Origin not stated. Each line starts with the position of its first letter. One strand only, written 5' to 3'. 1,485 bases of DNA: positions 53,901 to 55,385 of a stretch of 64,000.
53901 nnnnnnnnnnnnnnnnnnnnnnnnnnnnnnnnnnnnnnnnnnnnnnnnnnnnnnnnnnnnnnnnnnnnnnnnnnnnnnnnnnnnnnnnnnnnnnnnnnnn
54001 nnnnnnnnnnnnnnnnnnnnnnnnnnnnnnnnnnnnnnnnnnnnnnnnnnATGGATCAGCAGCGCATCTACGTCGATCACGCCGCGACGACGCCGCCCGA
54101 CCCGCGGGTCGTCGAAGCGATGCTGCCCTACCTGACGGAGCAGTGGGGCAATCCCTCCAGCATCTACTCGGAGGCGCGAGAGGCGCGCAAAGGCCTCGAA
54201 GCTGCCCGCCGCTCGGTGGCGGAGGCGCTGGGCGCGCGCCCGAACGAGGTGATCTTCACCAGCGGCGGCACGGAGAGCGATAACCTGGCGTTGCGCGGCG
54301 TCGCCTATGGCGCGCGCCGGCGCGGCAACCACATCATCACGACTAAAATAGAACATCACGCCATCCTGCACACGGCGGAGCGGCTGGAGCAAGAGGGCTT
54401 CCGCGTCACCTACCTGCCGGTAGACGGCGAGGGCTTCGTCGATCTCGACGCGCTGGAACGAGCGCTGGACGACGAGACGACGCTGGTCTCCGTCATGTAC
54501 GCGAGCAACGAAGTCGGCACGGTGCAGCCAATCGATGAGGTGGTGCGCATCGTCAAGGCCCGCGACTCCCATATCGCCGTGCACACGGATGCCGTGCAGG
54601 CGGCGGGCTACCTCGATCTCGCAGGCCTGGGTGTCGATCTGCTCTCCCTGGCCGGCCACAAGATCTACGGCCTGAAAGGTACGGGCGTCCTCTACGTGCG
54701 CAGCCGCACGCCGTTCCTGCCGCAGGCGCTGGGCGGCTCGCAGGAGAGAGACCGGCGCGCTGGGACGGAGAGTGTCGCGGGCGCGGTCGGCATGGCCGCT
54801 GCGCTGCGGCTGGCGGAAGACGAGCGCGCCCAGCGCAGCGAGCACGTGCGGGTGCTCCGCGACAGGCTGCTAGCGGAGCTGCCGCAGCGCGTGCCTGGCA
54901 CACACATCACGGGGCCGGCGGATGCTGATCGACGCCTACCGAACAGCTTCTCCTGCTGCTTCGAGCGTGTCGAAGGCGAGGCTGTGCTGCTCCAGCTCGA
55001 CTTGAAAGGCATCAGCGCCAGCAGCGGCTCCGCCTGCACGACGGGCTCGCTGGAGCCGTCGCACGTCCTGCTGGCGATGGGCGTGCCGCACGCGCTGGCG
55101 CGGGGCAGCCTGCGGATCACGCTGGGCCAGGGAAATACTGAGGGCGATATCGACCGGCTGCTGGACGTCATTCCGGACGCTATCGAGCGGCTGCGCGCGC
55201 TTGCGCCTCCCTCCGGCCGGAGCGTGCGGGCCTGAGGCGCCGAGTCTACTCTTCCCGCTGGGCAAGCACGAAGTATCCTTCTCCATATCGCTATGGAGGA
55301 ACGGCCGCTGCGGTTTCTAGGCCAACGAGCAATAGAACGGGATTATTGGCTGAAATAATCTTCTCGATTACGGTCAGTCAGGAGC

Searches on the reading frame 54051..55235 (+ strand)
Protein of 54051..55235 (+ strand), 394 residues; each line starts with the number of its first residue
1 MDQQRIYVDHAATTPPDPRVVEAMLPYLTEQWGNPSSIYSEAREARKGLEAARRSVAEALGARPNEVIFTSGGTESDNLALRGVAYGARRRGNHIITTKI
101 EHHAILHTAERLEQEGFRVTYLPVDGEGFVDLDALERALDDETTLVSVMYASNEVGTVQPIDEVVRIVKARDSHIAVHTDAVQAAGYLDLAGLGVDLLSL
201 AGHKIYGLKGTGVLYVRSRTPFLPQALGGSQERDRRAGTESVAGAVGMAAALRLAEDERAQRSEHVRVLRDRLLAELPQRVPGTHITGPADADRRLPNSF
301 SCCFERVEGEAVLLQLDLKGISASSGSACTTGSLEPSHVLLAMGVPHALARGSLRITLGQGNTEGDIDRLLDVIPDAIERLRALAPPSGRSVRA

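Call 10: search_protein_families(library=pfam, max_evalue=0.1, proteins=[window:54051-55235:+])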
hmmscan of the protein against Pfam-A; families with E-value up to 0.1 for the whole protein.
window:54051-55235:+ (394 aa): 3 families
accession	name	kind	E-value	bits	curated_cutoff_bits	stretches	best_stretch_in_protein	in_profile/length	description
PF00266.25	Aminotran_5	-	4.2e-78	263.4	21.5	1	6-370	1-371/371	Aminotransferase class-V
PF01212.27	Beta_elim_lyase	-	1.5e-07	31.5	27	1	51-181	36-169/288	Beta-eliminating lyase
PF01053.26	Cys_Met_Meta_PP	-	0.036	13.1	27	1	90-197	89-191/381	Cys/Met metabolism PLP-dependent enzyme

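Call 37: search_protein_families(library=ncbifam, max_evalue=0.1, proteins=[window:54051-55235:+])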
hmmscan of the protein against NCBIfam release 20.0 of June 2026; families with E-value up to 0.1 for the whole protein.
window:54051-55235:+ (394 aa): 33 families (the best 25 are shown)
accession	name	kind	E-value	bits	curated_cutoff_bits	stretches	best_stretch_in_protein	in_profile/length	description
TIGR03402.1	FeS_nifS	equivalog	4.8e-147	489.7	530.75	1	6-386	1-378/379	cysteine desulfurase NifS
NF010611.0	PRK14012.1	equivalog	3.8e-111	371.9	548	1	4-386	5-387/406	IscS subfamily cysteine desulfurase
TIGR02006.1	IscS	equivalog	3.1e-110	368.9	643.2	1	5-386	4-383/402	IscS subfamily cysteine desulfurase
TIGR03235.1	DNA_S_dndA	equivalog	9.9e-102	340.8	480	1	7-357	1-352/353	cysteine desulfurase DndA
TIGR03403.1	nifS_epsilon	equivalog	3.3e-88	296.1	587.7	1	6-385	1-380/382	NifS family cysteine desulfurase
NF002806.0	PRK02948.1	subfamily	2.7e-79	266.9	304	1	6-377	2-371/381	IscS subfamily cysteine desulfurase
TIGR01979.1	sufS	subfamily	3.2e-49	167.9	475.1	2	3-219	17-236/403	SufS family cysteine desulfurase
TIGR01977.1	am_tr_V_EF2568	hypoth_equivalog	9.2e-45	153.3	377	1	6-374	1-373/376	cysteine desulfurase family protein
NF041166.1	f2_encap_cargo1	exception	1.5e-36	126.7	800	2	3-218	244-462/623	family 2A encapsulin nanocompartment cargo protein cysteine desulfurase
NF040779.1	Sec_lyase_SclA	exception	9.1e-33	113.7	525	1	6-374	1-373/378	selenocysteine lyase SclA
NF008126.0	PRK10874.1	equivalog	8.1e-31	107.5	607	1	2-381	17-399/401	cysteine desulfurase CsdA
TIGR01976.1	am_tr_V_VC1184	hypoth_equivalog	2.9e-29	102.6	352.35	1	4-372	18-399/401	cysteine desulfurase-like protein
TIGR03392.1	FeS_syn_CsdA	equivalog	3.3e-29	102.3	493.6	2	2-218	14-233/398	cysteine desulfurase CsdA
NF006791.0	PRK09295.1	equivalog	1.4e-28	100.1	661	1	6-219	25-241/406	cysteine desulfurase SufS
TIGR04343.1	egtE_PLP_lyase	equivalog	3.7e-19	68.8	400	1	7-221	16-225/370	ergothioneine biosynthesis PLP-dependent enzyme EgtE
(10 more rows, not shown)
